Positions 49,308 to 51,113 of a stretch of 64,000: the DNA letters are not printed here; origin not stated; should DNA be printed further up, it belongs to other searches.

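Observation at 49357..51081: Low-GC island carrying a single Fic-family gene inserted between tgt and queA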

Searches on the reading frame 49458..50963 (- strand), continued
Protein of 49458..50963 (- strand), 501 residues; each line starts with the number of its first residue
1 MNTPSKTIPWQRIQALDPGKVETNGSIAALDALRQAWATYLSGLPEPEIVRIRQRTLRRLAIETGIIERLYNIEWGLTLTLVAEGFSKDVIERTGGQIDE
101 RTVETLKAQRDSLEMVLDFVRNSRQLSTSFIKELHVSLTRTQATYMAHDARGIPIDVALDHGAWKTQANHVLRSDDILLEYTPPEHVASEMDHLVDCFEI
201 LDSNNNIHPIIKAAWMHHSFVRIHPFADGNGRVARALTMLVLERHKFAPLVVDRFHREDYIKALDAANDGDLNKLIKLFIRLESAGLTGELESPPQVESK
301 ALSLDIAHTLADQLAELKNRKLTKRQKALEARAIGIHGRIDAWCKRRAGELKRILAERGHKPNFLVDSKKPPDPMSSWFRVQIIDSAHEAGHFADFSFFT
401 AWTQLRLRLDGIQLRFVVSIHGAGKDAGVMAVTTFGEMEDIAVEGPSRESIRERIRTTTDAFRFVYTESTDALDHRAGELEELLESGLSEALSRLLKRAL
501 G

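Call 10: find_encoding_contigs(protein=P0001, flank=8000, max_places=6)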
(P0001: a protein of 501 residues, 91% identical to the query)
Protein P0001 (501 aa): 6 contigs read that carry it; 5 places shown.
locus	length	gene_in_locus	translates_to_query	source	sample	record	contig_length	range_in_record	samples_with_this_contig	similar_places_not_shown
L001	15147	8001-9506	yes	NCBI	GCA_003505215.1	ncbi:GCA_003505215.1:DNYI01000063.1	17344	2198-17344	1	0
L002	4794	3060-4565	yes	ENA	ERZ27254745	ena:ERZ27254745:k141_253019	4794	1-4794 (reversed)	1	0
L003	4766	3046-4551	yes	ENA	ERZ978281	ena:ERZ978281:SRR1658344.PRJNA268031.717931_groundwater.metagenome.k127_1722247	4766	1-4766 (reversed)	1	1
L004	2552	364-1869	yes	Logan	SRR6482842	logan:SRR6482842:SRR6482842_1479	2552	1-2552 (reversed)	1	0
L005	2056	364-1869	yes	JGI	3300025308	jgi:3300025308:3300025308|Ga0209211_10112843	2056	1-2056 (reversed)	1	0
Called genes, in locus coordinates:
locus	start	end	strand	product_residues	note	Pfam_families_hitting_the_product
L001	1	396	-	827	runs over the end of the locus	PF00884:Sulfatase (weak), PF01663:Phosphodiest (faint), PF00884:Sulfatase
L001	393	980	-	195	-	PF13428:TPR_14 (faint), PF13432:TPR_16 (faint), PF23914:TPR_CcmH_CycH (faint), PF00515:TPR_1 (faint), PF07719:TPR_2 (faint), PF13176:TPR_7 (faint), PF13371:TPR_9 (faint), PF14559:TPR_19 (weak), +1 more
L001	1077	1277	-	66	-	-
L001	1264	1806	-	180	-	PF14907:NTP_transf_5, PF08843:AbiEii (faint)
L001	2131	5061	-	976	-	PF00317:Ribonuc_red_lgN, PF02867:Ribonuc_red_lgC, PF12637:TSCPD (weak)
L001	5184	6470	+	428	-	PF13481:AAA_25, PF06745:ATPase, PF13479:AAA_24 (faint)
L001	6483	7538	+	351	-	-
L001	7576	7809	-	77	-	-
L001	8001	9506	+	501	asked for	PF02661:Fic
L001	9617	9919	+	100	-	PF00829:Ribosomal_L21p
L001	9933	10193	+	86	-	PF01016:Ribosomal_L27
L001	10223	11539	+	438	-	PF01018:GTP1_OBG, PF01926:MMR_HSR1, PF02421:FeoB_N, PF09269:DUF1967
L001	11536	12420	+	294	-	PF00494:SQS_PSY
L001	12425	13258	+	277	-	PF00494:SQS_PSY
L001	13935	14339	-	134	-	-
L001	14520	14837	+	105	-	-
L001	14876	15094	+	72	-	-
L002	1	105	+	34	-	?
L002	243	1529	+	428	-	PF13481:AAA_25, PF06745:ATPase, PF13479:AAA_24 (faint)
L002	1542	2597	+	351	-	-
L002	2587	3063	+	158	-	-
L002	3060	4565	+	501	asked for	PF02661:Fic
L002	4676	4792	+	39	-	?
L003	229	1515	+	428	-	PF13481:AAA_25, PF06745:ATPase, PF13479:AAA_24 (faint)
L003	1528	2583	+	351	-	-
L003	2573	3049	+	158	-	-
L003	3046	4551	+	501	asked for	PF02661:Fic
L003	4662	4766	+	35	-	?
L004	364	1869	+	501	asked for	PF02661:Fic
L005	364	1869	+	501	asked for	PF02661:Fic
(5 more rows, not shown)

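Call 11: find_encoding_contigs(protein=window:49458-50963:-, flank=8000, max_places=6)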
Protein window:49458-50963:- (501 aa): 1 contig read that carries it; 1 place shown.
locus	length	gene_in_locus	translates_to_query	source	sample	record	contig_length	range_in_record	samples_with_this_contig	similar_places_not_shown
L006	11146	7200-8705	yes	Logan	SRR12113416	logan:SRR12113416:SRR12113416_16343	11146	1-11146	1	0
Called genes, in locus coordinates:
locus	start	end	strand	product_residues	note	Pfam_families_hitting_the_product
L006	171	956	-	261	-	PF00106:adh_short, PF08659:KR, PF13561:adh_short_C2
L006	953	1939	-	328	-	PF01571:GCV_T, PF08669:GCV_T_C (faint)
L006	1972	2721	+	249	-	PF20772:TACO1_YebC_N, PF01709:Transcrip_reg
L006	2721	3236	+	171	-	PF02075:RuvC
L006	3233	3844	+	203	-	PF01330:RuvA_N, PF14520:HHH_5 (weak), PF07499:RuvA_C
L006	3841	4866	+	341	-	PF05496:RuvB_N, PF00004:AAA, PF07728:AAA_5 (weak), PF17864:AAA_lid_4, PF05491:WHD_RuvB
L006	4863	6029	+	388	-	PF08486:SpoIID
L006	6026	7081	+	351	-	PF02547:Queuosine_synth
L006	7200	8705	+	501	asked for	PF02661:Fic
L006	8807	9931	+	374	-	PF01702:TGT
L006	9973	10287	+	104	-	PF02699:YajC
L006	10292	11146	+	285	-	?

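Call 16: find_related_loci(query=A1, collection=genome_contigs, flank=10000)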
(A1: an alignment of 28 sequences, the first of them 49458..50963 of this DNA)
Query A1 (501 aa) in genome_contigs; peptide patterns used: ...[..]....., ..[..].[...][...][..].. (x = any residue, [..] = any of these).
600 stretches matched a pattern (row limit reached: there are more); 559 encode a relative of the query (tblastn E <= 1e-3); the best 80 are kept; 80 distinct loci.
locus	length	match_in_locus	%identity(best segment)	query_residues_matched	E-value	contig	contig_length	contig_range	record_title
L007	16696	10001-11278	43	10-437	6e-102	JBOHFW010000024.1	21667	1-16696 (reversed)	MAG: Pseudonocardiaceae bacterium isolate SC-M_metawrap_bin.9 k127_143907, whole genome shotgun sequence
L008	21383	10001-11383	38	8-469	2e-92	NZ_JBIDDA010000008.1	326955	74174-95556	Micromonospora sp. NPDC047670 NPDC047670_372_H2.ctg-0008, whole genome shotgun sequence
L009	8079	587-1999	39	22-495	1e-90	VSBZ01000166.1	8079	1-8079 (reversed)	MAG: Micromonosporaceae bacterium isolate ZCMRG03 NODE_2191_length_8079_cov_2.094567, whole genome shotgun sequence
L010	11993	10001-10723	36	10-252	3e-38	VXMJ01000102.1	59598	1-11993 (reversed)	MAG: Caldilineaceae bacterium SB0661_bin_34 NODE_601_length_59598_cov_58.586383, whole genome shotgun sequence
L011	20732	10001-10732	35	42-287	4e-33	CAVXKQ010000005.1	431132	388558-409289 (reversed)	MAG: uncultured Solirubrobacterales bacterium isolate MFD09212.bin.3.416 genome assembly, contig: contig_224, whole geno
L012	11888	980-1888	32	54-362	5e-33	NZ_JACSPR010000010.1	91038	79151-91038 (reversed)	Corynebacterium gallinarum strain Sa1YVA5 NODE_10_length_91038_cov_24.878750, whole genome shotgun sequence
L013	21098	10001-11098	29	27-354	2e-32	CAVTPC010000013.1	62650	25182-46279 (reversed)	MAG: uncultured Solirubrobacterales bacterium isolate MFD00731.bin.4.272 genome assembly, contig: contig_82169, whole ge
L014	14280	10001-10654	34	57-279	2e-31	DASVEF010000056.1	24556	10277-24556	MAG TPA_asm: Thermoanaerobaculia bacterium isolate SMAG_U2053 k141_412612, whole genome shotgun sequence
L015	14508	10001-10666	32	56-280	2e-28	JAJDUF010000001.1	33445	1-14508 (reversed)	MAG: Chloroflexota bacterium isolate jk18x1bzbins.67 k141_354273, whole genome shotgun sequence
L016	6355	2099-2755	33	48-271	4e-27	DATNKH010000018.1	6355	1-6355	MAG TPA_asm: Thermoanaerobaculia bacterium isolate SMAG_U11420 k141_426887, whole genome shotgun sequence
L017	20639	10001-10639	33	62-278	5e-27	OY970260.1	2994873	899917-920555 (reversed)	MAG: uncultured Solirubrobacterales bacterium isolate MFD10007.bin.c.5 genome assembly, chromosome: 1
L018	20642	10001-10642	33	62-279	1e-26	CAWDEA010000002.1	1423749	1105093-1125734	MAG: uncultured Solirubrobacterales bacterium isolate MFD05674.bin.2.185 genome assembly, contig: contig_39557, whole ge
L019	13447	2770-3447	31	49-278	2e-24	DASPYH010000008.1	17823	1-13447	MAG TPA_asm: Mycobacteriales bacterium isolate SMAG_U11588 k141_1234068, whole genome shotgun sequence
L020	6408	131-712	34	83-279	2e-23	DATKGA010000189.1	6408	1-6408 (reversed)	MAG TPA_asm: Acidobacteriaceae bacterium isolate SMAG_U14539 k141_183214, whole genome shotgun sequence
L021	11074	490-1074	32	52-282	1e-19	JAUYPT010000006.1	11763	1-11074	MAG: Nanoarchaeota archaeon isolate C4_metabat.bin.53 C4_k141_537815, whole genome shotgun sequence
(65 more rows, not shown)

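Call 17: find_encoding_contigs(protein=P0005, flank=7000, max_places=3)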
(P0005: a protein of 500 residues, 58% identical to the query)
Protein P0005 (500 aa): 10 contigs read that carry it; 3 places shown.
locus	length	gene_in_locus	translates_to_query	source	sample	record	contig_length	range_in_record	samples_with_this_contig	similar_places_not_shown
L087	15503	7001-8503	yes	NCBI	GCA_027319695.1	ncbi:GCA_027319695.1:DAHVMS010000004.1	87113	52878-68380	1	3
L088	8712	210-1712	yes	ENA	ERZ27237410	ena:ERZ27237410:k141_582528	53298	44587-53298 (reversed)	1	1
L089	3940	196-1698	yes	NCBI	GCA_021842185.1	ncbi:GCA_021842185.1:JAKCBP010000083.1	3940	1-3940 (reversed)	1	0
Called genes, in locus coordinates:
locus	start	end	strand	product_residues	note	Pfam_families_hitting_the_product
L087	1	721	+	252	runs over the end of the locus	-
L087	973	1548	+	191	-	-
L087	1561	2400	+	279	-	PF00089:Trypsin, PF13365:Trypsin_2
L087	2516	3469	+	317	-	PF00348:polyprenyl_synt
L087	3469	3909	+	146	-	PF05402:PqqD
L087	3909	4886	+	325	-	PF04055:Radical_SAM, PF13353:Fer4_12 (weak)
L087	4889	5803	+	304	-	PF01040:UbiA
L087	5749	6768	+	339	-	PF04055:Radical_SAM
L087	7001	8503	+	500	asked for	PF02661:Fic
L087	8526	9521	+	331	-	PF04055:Radical_SAM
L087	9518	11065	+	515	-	PF13606:Ank_3 (faint), PF13637:Ank_4 (faint), PF12796:Ank_2, PF13857:Ank_5, PF00023:Ank, PF00656:Peptidase_C14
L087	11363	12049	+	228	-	-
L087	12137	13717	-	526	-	PF13231:PMT_2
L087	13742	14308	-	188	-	PF14378:PAP2_3 (faint), PF01569:PAP2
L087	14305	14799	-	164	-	-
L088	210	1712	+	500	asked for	PF02661:Fic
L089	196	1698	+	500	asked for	PF02661:Fic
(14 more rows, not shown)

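Call 18: find_encoding_contigs(protein=P0046, flank=7000, max_places=3)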
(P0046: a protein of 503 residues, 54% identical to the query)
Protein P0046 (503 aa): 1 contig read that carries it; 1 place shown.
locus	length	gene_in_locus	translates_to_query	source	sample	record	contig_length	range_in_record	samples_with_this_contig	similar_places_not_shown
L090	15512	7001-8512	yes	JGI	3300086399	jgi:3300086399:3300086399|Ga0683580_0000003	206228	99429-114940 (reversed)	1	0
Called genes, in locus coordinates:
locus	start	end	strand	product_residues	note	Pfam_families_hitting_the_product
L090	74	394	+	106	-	PF02954:HTH_8 (weak)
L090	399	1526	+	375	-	PF00108:Thiolase_N, PF08545:ACP_syn_III (faint), PF22691:Thiolase_C_1, PF02803:Thiolase_C (weak)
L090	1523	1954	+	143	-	PF01796:OB_ChsH2_C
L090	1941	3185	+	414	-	PF02515:CoA_transf_3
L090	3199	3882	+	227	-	PF01209:Ubie_methyltran, PF13489:Methyltransf_23, PF13847:Methyltransf_31 (weak), PF08241:Methyltransf_11, PF08242:Methyltransf_12, PF13649:Methyltransf_25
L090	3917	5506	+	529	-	PF00682:HMGL-like, PF22617:HCS_D2, PF08502:LeuA_dimer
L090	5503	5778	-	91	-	-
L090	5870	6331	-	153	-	PF08020:DUF1706, PF12867:DinB_2 (weak), PF11716:MDMPI_N (weak)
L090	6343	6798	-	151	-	PF00583:Acetyltransf_1, PF13508:Acetyltransf_7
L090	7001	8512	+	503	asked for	PF02661:Fic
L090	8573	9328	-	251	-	PF03372:Exo_endo_phos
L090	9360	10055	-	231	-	PF03737:RraA-like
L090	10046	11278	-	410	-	PF00291:PALP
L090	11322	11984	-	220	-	PF13428:TPR_14 (faint), PF00515:TPR_1 (weak), PF13424:TPR_12, PF13432:TPR_16 (weak), PF14559:TPR_19 (weak), PF13371:TPR_9 (weak), PF07719:TPR_2 (weak), PF00515:TPR_1 (weak), +6 more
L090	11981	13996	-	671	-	PF22745:Nlig-Ia, PF01653:DNA_ligase_aden, PF14520:HHH_5 (faint), PF03120:OB_DNA_ligase, PF03119:DNA_ligase_ZBD, PF12826:HHH_2, PF00533:BRCT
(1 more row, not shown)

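Call 19: find_encoding_contigs(protein=P0108, flank=7000, max_places=3)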
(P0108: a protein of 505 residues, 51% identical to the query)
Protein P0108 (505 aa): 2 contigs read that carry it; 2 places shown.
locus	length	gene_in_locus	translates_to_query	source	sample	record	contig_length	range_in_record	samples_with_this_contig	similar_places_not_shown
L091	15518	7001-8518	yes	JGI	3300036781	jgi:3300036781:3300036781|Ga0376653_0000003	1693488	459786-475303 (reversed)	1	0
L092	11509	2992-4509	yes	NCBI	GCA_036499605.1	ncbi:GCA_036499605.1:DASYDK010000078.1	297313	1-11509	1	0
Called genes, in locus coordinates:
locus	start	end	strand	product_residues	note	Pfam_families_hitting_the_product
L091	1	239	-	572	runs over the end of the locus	-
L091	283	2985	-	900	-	PF00069:Pkinase, PF06293:Kdo (weak), PF07714:PK_Tyr_Ser-Thr, PF13424:TPR_12 (faint), PF07719:TPR_2 (faint), PF13428:TPR_14 (faint), PF14559:TPR_19, PF13432:TPR_16, +4 more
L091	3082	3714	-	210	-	PF05157:MshEN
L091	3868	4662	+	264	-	-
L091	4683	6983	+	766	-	PF00390:malic, PF03949:Malic_M, PF01515:PTA_PTB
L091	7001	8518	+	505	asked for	PF02661:Fic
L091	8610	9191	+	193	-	PF00891:Methyltransf_2, PF01209:Ubie_methyltran (weak), PF13489:Methyltransf_23, PF13847:Methyltransf_31, PF08241:Methyltransf_11, PF08242:Methyltransf_12, PF13649:Methyltransf_25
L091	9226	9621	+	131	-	PF02082:Rrf2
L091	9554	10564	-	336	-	PF00126:HTH_1, PF03466:LysR_substrate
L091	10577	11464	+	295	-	PF05368:NmrA, PF13460:NAD_binding_10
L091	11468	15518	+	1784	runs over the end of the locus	PF00069:Pkinase, PF07714:PK_Tyr_Ser-Thr, PF20703:nSTAND1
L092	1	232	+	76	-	?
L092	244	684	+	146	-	-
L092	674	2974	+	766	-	PF00390:malic, PF03949:Malic_M, PF01515:PTA_PTB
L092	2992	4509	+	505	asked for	PF02661:Fic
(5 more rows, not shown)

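Call 31: predict_structure(alignment_id=A1)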
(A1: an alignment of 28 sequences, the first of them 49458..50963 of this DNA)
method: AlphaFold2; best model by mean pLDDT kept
length: 501 residues; sequences in the alignment: 28
mean_pLDDT: 82.7   pTM: 0.57
mean pLDDT of the five models: 82.7, 82.4, 78.1, 77.7, 76.4
residues with pLDDT >= 90: 205; 70-90: 201; 50-70: 82; < 50: 13
segments of 3 or more residues with pLDDT < 50: 70-72, 75-77, 297-299
pLDDT, mean of each block of 10 residues (from residue 1): 77 90 78 83 79 65 57 50 60 69 77 85 92 87 82 84 81 86 93 96 93 95 75 87 84 78 91 93 79 58 55 65 82 95 97 94 95 91 91 88 96 96 80 95 59 86 88 90 95 92 76
secondary structure, 60 per line:
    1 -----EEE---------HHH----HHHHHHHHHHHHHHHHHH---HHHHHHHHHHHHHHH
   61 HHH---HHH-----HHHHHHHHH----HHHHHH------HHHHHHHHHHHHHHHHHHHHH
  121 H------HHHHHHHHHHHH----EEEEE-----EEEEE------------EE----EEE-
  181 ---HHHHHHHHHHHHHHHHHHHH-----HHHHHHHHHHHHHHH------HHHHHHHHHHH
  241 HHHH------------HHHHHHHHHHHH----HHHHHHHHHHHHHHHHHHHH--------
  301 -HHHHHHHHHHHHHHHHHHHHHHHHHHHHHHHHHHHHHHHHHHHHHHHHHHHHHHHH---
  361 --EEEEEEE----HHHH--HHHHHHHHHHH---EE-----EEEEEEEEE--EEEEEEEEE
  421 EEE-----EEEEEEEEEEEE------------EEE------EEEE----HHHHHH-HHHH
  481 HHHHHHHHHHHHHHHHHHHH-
elements in order: E6-8 H25-42 H46-63 H75-83 H88-93 H100-121 H128-139 E144-148 E154-158 E177-179 H184-203 H209-223 H230-244 H257-268 H273-292 H302-357 E363-369 H374-377 H380-390 E401-409 E412-423 E429-440 E453-455 E462-465 H470-475 H477-500

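Call 38: find_related_loci(query=window:49458-50963:-, collection=viral_contigs, flank=8000)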
Query window:49458-50963:- (501 aa) in viral_contigs; peptide patterns used: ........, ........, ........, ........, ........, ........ (x = any residue, [..] = any of these).
6 stretches matched a pattern, but none encodes a relative of the query by tblastn (E <= 1e-3).

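Call 39: search_dna_similar(query=window:49458-50963:-, collection=plasmids, mode=protein, max_rows=15)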
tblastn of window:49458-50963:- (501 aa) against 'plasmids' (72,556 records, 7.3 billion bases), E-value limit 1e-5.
Records with a match: 422; places in all: 429; records where one place covers at least 80% of the query: 0.
Best place of each record, by identity: <60% 422.
By first word of the organism name: Piscirickettsia 78; Phaeobacter 56; Salmonella 25; Bacteroides 21; Acetobacter 17; Listeria 13; Citrobacter 12; Vibrio 9; Mycetohabitans 8; Bradyrhizobium 8; and 83 more.
By predicted mobility (MOB-suite, as given by PLSDB): non-mobilizable 271; conjugative 86; mobilizable 65.
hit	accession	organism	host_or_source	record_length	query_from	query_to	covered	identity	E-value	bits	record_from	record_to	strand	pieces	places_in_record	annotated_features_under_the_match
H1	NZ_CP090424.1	Stenotrophomonas maltophilia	bateria,From China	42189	52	279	46%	34.3%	1e-24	115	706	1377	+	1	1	record has no annotation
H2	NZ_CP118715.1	Lysinibacillus fusiformis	Pure isolate,Shoe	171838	25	280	51%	28.5%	2e-10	71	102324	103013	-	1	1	Fic family protein | transcriptional regulator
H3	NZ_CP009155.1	Burkholderia pseudomallei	environmental sample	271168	28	281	51%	28.7%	3e-10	71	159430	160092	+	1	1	Fic family protein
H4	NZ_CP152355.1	Segatella copri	Homo sapiens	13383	30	264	47%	30.1%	3e-19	99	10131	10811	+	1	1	Fic family protein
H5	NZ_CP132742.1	Mycetohabitans endofungorum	Rhizopus microsporus,culture isolated ...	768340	14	278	53%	26.5%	9e-9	66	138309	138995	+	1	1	Fic family protein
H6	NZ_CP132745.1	Mycetohabitans endofungorum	-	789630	14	278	53%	26.5%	9e-9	66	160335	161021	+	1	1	Fic family protein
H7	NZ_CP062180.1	Mycetohabitans endofungorum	Rhizopus microsporus,bacterial ...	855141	14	278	53%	26.5%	9e-9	66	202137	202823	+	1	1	Fic family protein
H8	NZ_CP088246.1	Metabacillus sp. B2-18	single cell,human skin swab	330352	22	268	49%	28.3%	4e-12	77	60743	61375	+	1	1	Fic family protein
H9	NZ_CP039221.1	Piscirickettsia salmonis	Salmo salar,cell culture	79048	29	267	48%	28.3%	1e-9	69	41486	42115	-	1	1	Fic family protein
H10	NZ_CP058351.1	Peteryoungia desertarenae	Pure culture,Saline Desert Soil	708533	23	273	50%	26.6%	4e-6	57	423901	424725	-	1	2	Fic family protein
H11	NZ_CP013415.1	Burkholderia ubonensis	soil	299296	44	276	47%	28.0%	8e-9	66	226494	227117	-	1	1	Fic family protein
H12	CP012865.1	Persicobacter sp. JZB09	cell culture,soil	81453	124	323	40%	32.2%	5e-9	67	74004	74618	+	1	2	record has no annotation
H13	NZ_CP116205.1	Bacillus paranthracis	rice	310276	44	278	47%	27.3%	2e-8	65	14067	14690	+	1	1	Fic family protein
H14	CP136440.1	Priestia filamentosa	Leaves of Cigar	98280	41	281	48%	26.5%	5e-9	67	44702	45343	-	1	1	Fic family protein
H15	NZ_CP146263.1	Priestia megaterium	Nicotiana tabacum L.,Cell ...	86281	41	281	48%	26.5%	6e-9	67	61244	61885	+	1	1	Fic family protein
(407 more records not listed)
